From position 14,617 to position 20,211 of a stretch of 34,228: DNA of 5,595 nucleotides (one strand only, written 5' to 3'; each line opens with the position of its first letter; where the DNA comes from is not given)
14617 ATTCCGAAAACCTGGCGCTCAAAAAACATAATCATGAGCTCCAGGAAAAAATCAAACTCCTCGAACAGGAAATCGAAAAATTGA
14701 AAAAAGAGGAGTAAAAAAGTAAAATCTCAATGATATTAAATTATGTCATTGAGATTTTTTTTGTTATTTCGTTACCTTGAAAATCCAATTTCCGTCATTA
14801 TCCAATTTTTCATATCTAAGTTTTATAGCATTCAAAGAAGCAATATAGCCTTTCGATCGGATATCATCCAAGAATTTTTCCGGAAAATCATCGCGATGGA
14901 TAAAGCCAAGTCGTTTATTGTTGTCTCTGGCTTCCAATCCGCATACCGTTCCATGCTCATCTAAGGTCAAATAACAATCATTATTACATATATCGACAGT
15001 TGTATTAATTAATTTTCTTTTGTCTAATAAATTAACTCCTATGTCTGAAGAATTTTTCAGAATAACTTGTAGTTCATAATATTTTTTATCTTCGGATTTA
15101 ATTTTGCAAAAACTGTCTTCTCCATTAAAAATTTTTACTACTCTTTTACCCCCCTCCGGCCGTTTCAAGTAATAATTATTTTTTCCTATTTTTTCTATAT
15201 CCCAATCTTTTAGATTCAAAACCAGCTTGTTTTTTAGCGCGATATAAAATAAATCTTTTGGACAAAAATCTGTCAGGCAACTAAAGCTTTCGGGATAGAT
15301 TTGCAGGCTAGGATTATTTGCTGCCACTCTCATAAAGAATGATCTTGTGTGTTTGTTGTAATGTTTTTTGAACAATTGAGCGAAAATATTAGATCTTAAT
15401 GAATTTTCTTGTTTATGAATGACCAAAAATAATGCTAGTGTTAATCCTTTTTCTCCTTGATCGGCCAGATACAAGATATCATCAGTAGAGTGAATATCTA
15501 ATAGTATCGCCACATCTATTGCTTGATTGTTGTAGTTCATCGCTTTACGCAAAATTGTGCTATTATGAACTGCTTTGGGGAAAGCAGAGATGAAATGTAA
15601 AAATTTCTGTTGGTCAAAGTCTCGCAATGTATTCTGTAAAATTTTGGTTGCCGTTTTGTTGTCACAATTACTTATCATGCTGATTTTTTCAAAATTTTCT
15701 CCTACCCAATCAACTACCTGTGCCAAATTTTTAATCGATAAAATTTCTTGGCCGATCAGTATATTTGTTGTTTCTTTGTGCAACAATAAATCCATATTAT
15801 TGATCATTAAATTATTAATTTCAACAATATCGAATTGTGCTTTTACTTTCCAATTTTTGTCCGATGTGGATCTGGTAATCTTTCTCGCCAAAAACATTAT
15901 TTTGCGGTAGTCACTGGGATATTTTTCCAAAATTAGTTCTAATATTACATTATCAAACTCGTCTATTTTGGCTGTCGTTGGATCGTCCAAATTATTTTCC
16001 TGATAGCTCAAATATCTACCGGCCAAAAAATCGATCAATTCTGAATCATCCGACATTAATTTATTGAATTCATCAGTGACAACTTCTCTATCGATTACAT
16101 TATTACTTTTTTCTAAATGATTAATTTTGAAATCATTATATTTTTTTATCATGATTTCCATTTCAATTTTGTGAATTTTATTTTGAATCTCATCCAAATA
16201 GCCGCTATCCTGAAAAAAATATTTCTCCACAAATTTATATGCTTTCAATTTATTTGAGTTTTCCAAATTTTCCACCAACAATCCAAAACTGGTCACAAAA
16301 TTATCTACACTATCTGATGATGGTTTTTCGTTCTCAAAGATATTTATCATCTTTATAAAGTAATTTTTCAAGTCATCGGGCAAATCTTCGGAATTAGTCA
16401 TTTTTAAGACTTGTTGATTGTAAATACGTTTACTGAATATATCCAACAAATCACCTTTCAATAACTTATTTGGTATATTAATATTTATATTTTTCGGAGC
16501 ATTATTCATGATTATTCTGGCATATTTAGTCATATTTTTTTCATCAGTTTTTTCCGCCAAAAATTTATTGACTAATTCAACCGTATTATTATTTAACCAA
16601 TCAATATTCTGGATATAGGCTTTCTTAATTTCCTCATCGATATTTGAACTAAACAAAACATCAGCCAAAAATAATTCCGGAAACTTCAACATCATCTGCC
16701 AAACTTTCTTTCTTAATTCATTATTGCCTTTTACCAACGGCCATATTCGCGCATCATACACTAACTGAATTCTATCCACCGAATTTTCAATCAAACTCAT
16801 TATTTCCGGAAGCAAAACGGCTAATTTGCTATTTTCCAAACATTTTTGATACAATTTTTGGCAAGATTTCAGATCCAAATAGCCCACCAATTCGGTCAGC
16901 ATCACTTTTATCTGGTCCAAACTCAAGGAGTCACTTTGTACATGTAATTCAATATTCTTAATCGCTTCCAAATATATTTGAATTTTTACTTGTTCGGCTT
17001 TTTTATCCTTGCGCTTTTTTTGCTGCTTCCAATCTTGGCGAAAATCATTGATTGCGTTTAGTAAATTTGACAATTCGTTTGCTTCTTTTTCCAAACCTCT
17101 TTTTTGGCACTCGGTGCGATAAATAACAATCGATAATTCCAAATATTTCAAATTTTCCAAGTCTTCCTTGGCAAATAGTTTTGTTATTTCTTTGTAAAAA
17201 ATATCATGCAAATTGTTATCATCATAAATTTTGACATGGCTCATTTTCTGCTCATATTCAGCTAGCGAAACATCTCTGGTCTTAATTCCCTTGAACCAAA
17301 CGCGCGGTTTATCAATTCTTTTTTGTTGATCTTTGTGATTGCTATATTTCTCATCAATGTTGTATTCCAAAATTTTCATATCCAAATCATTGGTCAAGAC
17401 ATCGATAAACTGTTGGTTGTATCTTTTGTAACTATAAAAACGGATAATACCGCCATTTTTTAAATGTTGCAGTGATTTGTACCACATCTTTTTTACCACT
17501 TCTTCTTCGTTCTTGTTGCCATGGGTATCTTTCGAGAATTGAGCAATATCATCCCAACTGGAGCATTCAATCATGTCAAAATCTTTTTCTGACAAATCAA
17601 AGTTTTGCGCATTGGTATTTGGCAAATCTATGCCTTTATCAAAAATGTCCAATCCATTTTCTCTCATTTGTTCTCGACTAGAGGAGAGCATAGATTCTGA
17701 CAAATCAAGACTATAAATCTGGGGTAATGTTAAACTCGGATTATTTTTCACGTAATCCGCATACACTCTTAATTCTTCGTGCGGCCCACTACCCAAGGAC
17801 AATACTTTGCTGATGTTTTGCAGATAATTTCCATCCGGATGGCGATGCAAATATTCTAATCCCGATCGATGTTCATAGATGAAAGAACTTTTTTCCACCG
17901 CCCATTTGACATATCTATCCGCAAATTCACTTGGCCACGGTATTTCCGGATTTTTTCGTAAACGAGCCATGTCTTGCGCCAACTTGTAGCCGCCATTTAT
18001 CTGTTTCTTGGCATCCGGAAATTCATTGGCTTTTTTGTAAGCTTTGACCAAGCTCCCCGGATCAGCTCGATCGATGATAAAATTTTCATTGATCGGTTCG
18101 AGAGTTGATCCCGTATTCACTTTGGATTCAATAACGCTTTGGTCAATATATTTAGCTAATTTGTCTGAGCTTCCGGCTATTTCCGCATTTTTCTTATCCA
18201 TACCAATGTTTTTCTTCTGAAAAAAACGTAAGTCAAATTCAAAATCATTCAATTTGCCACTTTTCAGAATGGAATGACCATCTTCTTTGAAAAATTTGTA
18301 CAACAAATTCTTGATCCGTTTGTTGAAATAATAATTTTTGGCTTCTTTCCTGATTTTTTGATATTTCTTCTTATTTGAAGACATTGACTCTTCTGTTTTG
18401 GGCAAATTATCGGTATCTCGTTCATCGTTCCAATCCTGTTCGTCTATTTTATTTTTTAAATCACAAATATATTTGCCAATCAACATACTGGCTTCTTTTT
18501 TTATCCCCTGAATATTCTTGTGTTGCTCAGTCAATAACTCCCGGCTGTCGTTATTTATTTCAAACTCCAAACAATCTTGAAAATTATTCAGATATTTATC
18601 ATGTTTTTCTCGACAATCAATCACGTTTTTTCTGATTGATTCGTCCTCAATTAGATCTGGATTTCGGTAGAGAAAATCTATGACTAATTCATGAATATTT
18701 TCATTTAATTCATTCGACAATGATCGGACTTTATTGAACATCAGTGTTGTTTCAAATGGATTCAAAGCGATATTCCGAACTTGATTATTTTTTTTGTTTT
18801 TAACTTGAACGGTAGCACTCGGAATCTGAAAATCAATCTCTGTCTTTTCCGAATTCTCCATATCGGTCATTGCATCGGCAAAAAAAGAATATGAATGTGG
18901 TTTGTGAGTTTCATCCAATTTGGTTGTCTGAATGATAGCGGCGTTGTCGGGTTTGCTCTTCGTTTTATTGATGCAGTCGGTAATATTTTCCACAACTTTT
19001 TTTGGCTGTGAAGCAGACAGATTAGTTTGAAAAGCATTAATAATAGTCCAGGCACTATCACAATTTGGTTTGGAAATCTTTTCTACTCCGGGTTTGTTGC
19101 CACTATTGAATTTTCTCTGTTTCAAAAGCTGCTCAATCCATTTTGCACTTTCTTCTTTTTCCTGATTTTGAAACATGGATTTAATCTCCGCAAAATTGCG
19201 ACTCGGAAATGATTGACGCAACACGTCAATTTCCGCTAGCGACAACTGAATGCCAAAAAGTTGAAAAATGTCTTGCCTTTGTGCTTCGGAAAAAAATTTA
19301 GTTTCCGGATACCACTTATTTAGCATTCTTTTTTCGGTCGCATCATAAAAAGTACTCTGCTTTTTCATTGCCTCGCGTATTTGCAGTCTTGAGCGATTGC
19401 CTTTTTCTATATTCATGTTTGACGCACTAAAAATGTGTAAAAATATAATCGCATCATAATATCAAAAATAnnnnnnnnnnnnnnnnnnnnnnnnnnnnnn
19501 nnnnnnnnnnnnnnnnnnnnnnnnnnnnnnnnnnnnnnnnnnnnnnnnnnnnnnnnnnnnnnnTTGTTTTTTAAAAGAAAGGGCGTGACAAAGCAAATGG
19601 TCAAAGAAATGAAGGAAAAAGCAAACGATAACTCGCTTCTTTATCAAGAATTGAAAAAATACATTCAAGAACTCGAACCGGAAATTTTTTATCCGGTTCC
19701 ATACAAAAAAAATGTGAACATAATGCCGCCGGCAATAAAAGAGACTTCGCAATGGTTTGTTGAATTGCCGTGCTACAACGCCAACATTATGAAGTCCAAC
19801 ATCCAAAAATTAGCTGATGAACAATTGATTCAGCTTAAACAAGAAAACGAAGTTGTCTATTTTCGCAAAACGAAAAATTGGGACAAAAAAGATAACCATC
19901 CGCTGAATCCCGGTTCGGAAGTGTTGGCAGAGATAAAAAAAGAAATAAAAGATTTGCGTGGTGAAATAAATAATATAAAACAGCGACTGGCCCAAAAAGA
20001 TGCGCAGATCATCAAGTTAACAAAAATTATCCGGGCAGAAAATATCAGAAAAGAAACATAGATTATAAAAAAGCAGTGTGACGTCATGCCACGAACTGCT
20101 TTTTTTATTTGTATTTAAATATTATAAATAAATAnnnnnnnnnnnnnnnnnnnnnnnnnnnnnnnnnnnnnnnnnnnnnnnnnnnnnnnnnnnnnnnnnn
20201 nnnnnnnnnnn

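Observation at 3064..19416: Pair of giant paralogous cytoplasmic-looking proteins flanking uvrB, with no family I can name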

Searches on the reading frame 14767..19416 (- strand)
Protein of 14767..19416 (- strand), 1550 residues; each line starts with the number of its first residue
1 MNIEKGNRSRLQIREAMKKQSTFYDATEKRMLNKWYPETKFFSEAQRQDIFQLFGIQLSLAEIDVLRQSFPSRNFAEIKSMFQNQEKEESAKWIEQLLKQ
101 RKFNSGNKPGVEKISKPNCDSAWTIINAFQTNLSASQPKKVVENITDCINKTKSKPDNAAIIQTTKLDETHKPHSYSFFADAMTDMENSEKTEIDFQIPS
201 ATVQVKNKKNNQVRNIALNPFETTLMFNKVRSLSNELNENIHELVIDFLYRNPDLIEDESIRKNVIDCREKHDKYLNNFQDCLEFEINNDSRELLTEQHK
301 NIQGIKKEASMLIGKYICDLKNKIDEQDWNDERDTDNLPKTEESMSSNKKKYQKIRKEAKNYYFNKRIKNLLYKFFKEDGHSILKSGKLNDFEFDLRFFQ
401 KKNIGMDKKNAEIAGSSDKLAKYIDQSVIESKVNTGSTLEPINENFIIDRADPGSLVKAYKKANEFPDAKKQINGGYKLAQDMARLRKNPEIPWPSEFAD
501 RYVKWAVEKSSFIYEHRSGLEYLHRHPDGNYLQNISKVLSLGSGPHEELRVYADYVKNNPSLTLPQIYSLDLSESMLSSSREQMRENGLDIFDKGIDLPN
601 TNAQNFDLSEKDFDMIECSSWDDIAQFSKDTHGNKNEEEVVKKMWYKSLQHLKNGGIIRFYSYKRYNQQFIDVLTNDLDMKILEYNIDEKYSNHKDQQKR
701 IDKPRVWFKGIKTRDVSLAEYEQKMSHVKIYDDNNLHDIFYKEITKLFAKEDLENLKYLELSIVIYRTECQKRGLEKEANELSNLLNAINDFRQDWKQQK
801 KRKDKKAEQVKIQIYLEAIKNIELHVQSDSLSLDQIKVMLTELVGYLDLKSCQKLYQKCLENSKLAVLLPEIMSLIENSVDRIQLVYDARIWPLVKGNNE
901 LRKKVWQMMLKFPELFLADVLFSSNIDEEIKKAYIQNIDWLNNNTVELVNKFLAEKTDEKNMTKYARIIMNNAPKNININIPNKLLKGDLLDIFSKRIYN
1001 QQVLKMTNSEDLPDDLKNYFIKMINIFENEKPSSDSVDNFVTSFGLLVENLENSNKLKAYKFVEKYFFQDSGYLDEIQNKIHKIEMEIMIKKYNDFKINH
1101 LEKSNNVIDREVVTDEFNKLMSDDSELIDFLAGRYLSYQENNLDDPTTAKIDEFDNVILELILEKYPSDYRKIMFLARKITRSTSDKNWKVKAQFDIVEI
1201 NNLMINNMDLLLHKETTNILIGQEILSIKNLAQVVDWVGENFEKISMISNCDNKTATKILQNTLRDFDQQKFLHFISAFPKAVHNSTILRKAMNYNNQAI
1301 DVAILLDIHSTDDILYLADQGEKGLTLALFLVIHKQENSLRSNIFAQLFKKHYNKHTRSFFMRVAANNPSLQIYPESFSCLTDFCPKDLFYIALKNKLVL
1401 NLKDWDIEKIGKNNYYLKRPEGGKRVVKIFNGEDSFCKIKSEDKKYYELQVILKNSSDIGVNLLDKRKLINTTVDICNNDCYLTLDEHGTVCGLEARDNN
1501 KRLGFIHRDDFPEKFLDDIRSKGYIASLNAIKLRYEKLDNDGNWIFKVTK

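Call 6: search_protein_families(library=pfam, proteins=[window:14767-19416:-], max_evalue=1)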
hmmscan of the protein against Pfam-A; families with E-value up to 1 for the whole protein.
window:14767-19416:- (1550 aa): 6 families
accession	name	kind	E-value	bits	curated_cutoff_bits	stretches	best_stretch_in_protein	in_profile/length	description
PF13847.12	Methyltransf_31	-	0.01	16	27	1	537-619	6-81/145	Methyltransferase domain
PF13649.12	Methyltransf_25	-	0.024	15.8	27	1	566-619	23-71/97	Methyltransferase domain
PF08241.18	Methyltransf_11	-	0.06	14.4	21.2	1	542-619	4-67/95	Methyltransferase domain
PF19287.4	DUF5910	-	0.061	13.9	23.2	1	928-1003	31-105/124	Family of unknown function (DUF5910)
PF07272.16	Orthoreo_P17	-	0.07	13.6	25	1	1438-1488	44-94/146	Orthoreovirus P17 protein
PF24982.1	DUF7773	-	0.11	13.2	26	1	737-805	21-87/117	Domain of unknown function (DUF7773)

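Call 13: list_cluster_members(proteins=[P0001, window:14767-19416:-, window:12269-14272:+])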
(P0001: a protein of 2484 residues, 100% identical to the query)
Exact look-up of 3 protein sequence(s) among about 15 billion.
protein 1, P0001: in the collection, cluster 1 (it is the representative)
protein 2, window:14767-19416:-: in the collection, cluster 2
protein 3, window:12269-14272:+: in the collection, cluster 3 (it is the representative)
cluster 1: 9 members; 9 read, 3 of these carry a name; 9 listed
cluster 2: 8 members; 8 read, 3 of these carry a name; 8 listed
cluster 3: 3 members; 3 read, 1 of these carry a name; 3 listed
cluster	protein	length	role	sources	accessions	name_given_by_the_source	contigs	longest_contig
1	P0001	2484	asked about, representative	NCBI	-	-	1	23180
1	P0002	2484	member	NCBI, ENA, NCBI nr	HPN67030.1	MAG TPA: hypothetical protein PLZ62_00020 [bacterium] | hypothetical protein [bacterium]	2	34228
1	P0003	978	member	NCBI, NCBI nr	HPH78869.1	MAG TPA: hypothetical protein PLH65_02190, partial [bacterium] | hypothetical protein [bacterium]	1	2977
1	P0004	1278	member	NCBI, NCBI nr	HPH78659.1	MAG TPA: hypothetical protein PLH65_01090, partial [bacterium] | hypothetical protein [bacterium]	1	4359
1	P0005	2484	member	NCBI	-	-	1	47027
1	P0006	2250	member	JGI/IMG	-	-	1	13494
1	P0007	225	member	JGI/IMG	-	-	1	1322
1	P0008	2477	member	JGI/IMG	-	-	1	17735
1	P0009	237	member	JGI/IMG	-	-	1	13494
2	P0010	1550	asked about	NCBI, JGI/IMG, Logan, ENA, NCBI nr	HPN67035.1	MAG TPA: hypothetical protein PLZ62_00045 [bacterium] | hypothetical protein [bacterium]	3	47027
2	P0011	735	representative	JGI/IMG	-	-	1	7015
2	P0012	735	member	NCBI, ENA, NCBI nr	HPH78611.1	MAG TPA: hypothetical protein PLH65_00845 [bacterium] | hypothetical protein [bacterium]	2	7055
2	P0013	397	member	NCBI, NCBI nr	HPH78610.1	MAG TPA: hypothetical protein PLH65_00840, partial [bacterium] | hypothetical protein [bacterium]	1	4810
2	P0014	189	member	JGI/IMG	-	-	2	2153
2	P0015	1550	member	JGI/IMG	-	-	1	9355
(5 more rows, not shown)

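Call 24: find_encoding_contigs(protein=window:14767-19416:-, flank=10000, max_places=6)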
Protein window:14767-19416:- (1550 aa): 7 contigs read that carry it; 6 places shown.
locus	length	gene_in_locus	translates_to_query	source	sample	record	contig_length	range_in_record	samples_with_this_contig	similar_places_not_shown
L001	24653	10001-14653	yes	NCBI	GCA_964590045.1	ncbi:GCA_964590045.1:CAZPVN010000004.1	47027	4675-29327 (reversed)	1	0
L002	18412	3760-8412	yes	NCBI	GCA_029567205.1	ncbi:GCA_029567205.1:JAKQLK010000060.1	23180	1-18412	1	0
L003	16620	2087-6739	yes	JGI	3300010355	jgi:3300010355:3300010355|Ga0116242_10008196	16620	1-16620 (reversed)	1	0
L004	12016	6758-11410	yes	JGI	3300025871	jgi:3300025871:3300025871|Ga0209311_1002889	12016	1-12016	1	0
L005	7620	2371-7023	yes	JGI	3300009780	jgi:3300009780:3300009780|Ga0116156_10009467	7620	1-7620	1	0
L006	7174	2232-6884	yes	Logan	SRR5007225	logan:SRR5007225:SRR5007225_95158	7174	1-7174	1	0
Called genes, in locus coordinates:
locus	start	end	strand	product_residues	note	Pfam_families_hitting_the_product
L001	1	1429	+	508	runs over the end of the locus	PF13231:PMT_2, PF14897:EpsG (weak)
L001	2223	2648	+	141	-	PF00072:Response_reg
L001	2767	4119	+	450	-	PF00579:tRNA-synt_1b, PF01588:tRNA_bind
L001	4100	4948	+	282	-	-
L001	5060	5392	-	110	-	-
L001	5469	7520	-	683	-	-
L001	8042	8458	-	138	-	-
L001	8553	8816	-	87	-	-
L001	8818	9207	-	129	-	-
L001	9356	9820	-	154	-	-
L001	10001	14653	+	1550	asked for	-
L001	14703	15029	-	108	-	-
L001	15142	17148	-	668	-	PF00270:DEAD (weak), PF04851:ResIII, PF17757:UvrB_inter, PF27431:UvrB_3rd, PF00271:Helicase_C, PF12344:UvrB, PF02151:UVR (weak)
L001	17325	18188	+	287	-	-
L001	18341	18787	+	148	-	-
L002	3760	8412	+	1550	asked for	-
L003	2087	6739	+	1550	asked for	-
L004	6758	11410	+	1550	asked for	-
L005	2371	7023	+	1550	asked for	-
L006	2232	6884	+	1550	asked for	-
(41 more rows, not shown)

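Call 73: search_protein_families(library=padloc, proteins=[window:14767-19416:-], max_evalue=0.01)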
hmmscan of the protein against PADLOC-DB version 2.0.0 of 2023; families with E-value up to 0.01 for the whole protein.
window:14767-19416:- (1550 aa): 0 families

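Call 84: search_protein_families(library=ncbifam, proteins=[window:14767-19416:-], max_evalue=0.01)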
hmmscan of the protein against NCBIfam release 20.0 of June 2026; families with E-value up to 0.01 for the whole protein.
window:14767-19416:- (1550 aa): 0 families

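Call 85: search_protein_families(library=phrogs, proteins=[window:14767-19416:-], max_evalue=0.01)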
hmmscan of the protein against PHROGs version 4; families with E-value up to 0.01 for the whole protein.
window:14767-19416:- (1550 aa): 0 families

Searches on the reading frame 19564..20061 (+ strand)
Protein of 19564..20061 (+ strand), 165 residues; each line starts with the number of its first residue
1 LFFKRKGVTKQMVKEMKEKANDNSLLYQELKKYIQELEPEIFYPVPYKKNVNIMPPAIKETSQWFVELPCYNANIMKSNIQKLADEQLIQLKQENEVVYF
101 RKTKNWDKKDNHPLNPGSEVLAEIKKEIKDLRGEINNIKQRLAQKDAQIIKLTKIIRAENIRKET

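Call 10: search_protein_families(library=ncbifam, proteins=[window:19564-20061:+], max_evalue=0.001)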
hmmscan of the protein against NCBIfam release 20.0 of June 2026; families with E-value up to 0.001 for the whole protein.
window:19564-20061:+ (165 aa): 0 families

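Call 93: search_protein_families(library=pfam, proteins=[window:19564-20061:+], max_evalue=0.01)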
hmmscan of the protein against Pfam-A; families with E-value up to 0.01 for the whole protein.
window:19564-20061:+ (165 aa): 2 families
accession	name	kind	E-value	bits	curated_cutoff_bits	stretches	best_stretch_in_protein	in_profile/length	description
PF06698.16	DUF1192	-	9.2e-05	22.9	25.5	0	122-148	23-49/58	Protein of unknown function (DUF1192)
PF17749.6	MIP-T3_C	-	0.0027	18.2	25.8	0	112-154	110-152/154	Microtubule-binding protein MIP-T3 C-terminal region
